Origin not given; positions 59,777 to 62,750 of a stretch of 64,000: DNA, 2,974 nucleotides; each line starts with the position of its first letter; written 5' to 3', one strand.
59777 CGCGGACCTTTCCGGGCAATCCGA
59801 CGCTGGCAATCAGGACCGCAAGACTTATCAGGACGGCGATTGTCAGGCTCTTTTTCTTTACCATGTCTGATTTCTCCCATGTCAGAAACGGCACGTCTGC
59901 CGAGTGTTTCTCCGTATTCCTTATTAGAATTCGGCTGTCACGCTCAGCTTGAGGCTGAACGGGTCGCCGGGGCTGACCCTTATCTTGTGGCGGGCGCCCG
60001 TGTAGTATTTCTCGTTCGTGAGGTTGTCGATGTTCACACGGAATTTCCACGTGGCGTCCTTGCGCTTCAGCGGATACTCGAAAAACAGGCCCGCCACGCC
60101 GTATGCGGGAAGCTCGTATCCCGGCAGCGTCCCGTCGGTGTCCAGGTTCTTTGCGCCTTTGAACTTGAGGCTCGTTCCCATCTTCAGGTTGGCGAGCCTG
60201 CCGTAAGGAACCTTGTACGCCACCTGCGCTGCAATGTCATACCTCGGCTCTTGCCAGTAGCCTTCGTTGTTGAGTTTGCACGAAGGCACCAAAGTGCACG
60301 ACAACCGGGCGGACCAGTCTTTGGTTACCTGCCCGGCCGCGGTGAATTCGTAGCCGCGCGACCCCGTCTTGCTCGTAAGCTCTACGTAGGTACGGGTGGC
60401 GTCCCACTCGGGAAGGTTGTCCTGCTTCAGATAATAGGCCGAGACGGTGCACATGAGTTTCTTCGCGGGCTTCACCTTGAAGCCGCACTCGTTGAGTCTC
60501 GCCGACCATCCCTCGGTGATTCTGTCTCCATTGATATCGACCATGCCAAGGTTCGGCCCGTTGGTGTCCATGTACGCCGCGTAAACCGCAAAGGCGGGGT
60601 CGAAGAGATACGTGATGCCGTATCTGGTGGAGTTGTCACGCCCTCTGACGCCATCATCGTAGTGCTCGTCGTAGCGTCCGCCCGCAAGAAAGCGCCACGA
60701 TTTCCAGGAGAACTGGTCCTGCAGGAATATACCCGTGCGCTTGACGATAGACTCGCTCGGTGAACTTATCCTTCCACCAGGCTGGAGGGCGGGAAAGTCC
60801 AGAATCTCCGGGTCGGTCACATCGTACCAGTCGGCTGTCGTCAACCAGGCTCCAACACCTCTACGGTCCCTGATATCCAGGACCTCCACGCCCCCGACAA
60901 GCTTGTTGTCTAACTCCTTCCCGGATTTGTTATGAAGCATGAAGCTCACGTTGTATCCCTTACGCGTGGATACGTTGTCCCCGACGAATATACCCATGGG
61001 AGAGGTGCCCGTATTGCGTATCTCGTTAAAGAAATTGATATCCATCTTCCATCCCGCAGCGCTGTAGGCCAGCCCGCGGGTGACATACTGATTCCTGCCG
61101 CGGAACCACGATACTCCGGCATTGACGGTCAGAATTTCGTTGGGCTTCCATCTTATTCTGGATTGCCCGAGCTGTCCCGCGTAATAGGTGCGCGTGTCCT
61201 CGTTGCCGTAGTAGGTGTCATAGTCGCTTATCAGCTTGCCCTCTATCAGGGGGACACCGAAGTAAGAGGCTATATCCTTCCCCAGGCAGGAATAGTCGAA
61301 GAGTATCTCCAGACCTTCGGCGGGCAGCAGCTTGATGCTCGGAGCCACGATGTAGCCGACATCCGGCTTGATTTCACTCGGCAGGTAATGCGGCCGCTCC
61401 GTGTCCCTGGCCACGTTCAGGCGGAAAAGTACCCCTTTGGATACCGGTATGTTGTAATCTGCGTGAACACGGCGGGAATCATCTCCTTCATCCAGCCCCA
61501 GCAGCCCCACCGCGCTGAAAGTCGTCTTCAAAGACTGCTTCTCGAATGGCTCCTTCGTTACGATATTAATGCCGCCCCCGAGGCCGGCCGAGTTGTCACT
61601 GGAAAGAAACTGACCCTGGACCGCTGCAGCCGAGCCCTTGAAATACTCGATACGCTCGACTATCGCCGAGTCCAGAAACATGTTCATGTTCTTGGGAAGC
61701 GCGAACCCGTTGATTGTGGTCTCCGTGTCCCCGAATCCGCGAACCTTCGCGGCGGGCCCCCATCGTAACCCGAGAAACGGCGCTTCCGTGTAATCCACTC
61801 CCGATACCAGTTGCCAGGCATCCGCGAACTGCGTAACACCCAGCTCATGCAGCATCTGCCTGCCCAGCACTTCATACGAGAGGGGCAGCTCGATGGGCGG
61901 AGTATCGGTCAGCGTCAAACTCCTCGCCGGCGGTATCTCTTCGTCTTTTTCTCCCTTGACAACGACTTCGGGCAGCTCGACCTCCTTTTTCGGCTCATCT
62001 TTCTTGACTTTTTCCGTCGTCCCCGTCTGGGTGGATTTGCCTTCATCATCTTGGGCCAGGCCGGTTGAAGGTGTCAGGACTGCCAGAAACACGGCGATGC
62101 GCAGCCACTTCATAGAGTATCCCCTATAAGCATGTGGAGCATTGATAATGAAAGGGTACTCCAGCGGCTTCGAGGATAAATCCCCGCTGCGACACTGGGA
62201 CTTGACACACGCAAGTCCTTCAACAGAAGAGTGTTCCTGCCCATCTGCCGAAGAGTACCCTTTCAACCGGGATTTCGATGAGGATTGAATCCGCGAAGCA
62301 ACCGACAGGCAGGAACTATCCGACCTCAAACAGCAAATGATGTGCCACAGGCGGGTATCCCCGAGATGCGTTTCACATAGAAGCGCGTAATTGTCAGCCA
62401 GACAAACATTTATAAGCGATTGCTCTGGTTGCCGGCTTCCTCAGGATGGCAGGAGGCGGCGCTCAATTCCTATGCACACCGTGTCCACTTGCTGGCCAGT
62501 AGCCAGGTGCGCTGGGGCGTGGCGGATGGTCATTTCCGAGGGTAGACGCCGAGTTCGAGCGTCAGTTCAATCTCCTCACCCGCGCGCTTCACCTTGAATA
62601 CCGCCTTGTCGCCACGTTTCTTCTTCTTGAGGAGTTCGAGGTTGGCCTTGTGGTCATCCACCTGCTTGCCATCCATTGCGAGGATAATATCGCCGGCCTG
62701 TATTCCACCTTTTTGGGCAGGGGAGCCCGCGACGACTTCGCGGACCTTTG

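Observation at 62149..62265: Unassigned riboswitch-like four-way-junction RNA upstream of a TonB receptor/CobN-like operon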

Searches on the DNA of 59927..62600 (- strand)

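Call 3: search_rna_families(source=window, start=61900, end=62600, threshold=evalue, max_evalue=10, show_alignments=4)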
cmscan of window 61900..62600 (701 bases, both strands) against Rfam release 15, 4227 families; matches with E-value up to 10: 1.
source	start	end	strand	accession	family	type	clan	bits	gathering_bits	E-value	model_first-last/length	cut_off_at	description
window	62057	62167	+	RF01964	RMST_3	Gene; lncRNA;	-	14.3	55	6.2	1-109/109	no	Rhabdomyosarcoma 2 associated transcript conserved region 3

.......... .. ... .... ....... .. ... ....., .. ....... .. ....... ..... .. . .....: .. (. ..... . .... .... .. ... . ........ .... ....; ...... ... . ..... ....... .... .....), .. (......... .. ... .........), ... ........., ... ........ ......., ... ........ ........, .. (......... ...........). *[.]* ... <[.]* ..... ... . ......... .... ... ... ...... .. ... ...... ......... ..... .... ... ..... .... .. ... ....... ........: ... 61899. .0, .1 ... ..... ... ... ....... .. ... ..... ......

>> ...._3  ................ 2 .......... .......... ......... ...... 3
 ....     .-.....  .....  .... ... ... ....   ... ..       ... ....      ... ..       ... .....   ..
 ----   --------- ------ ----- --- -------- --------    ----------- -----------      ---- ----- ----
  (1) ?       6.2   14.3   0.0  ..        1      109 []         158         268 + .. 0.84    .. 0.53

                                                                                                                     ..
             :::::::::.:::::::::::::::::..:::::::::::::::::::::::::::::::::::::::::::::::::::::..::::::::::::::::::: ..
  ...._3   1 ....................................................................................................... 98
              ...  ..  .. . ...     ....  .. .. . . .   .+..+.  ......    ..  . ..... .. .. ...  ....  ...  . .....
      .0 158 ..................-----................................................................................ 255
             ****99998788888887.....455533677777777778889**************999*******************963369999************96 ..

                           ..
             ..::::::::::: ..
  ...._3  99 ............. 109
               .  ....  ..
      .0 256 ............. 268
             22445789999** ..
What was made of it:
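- On Any Rfam 15 family (cobalamin, NiCo, SAM-I/IV, self-cleaving ribozymes, tRNA-like and others): The range 61900-62600 at E<=10 with lax filters gives only a meaningless lncRNA hit at E 6.2 (call 3).
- Closest known: Cobalamin riboswitch. Different: No cmscan match even at E<=10 (call 3).
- Closest known: SAM-I riboswitch. Different: No sequence or covariance-model similarity (call 3), and the gene context is unrelated.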

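Call 30: build_rna_model(alignment_id=A1, structure=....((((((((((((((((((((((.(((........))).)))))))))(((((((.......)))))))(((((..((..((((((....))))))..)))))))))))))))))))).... )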
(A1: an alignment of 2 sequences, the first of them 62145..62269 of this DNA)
Model R1 built from alignment A1 (2 sequences, 125 columns); structure: as given.
model positions 125; base pairs 45; branch points 2; effective number of sequences 0.54; information 0.591 bits per position. Calibrated on 0.2 Mb of random sequence (short: E-values are rough).
structure used (alignment columns):
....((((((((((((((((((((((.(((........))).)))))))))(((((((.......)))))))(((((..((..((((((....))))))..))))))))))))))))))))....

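Call 31: search_with_rna_model(model_id=R1, sources=[window, L001, L002, L040, L041, L042, L043, L044], max_evalue=10, show_alignments=4)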
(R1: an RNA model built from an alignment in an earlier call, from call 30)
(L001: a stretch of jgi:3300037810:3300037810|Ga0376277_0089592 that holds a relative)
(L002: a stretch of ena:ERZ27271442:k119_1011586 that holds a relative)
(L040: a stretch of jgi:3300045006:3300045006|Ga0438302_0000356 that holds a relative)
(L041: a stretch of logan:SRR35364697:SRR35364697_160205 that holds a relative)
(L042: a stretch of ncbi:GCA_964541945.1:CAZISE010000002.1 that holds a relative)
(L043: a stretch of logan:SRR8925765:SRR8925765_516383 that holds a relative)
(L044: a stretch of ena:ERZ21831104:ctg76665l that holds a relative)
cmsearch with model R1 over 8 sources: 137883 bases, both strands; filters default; matches with E-value up to 10: 3.
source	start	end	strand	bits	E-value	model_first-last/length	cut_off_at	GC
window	62145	62269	-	153.6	5.4e-40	1-125/125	no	0.53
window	62145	62269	+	29.3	1.1e-05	1-125/125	no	0.53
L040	385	421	+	9.4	3.2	1-125/125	no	0.38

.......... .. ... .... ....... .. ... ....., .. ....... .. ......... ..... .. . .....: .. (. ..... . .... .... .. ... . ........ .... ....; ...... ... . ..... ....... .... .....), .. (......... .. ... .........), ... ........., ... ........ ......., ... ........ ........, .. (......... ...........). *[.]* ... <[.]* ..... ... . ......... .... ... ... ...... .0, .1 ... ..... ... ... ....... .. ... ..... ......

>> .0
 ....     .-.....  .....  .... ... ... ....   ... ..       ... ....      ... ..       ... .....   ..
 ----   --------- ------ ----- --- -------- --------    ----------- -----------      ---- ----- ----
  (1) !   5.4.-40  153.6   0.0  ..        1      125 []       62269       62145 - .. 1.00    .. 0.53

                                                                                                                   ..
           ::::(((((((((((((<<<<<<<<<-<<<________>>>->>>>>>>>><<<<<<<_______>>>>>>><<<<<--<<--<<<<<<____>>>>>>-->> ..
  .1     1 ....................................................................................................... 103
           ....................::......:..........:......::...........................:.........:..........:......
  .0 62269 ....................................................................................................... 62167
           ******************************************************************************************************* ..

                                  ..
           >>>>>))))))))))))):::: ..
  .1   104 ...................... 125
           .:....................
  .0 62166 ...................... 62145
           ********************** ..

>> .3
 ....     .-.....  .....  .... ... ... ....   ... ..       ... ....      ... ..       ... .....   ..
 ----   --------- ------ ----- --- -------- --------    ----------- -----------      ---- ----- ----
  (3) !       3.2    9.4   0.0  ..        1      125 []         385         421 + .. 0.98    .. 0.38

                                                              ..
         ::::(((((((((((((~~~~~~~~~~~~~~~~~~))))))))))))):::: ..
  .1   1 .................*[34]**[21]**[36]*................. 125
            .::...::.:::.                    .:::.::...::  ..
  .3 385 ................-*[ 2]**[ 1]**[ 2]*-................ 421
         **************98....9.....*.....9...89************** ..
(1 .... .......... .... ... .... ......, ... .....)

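Call 33: search_with_rna_model(model_id=R1, sources=[L045, L046, L047, L048, L049, L050], max_evalue=10, show_alignments=8)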
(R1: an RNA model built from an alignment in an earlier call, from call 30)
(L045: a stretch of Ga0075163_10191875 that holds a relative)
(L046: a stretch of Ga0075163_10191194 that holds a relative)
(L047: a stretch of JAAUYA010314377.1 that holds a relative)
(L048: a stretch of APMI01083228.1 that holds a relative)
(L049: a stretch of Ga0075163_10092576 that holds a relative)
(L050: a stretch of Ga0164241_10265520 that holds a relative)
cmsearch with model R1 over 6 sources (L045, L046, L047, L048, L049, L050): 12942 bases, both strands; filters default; matches with E-value up to 10: 0.
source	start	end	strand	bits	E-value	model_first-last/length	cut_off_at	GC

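Call 43: search_rna_families(sources=[L001, L002, L040, L042, L043, L044, L051, L052], threshold=gathering)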
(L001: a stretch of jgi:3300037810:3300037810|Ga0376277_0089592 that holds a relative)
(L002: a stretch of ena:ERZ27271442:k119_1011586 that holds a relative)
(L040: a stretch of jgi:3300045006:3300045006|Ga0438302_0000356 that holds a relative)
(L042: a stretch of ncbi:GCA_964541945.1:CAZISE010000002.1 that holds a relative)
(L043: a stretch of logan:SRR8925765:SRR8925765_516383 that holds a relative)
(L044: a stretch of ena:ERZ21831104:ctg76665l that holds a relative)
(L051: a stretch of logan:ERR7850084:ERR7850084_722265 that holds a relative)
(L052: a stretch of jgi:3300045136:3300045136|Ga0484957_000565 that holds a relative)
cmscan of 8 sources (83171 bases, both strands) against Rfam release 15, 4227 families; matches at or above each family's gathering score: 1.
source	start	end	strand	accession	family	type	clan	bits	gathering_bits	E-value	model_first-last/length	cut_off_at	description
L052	13421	13493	-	RF00005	tRNA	Gene; tRNA;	CL00001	68.2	29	1.3e-12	1-71/71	no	tRNA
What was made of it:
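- Closest known: Cobalamin riboswitch. Different: Related planctomycete operons have none either (call 43).
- Tried and rejected: Rfam on eight related loci found no riboswitch (call 43).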

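Call 44: search_with_rna_model(model_id=R1, sources=[L051, L052, L053], max_evalue=10)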
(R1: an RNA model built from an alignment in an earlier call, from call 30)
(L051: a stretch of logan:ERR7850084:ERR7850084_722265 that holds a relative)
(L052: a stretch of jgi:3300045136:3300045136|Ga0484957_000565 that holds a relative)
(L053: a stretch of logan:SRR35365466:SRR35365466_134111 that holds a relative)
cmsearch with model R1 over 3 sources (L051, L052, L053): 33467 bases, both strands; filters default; matches with E-value up to 10: 0.
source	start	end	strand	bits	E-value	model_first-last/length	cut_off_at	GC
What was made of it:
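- It is absent from all related loci (calls 31, 44).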

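Call 58: search_dna_similar(query=window:62140-62275:-, collection=plasmids, mode=distant, max_evalue=1, max_rows=10)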
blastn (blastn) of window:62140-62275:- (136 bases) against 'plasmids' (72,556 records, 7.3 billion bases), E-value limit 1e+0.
No match.

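Call 59: search_dna_similar(query=window:62140-62275:-, collection=phages, mode=distant, max_evalue=1, max_rows=10)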
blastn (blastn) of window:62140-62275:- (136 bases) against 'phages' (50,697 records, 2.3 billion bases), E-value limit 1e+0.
No match.
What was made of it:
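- Tried and rejected: No match (calls 58, 59).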

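Call 62: search_with_rna_model(model_id=R1, sources=[L054], max_evalue=10)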
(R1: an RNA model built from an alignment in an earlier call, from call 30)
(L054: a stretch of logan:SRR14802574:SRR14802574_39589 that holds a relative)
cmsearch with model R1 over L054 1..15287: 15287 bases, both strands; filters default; matches with E-value up to 10: 2.
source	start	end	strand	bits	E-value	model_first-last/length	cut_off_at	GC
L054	7510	7634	+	153.6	6e-41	1-125/125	no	0.53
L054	7510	7634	-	29.3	1.2e-06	1-125/125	no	0.53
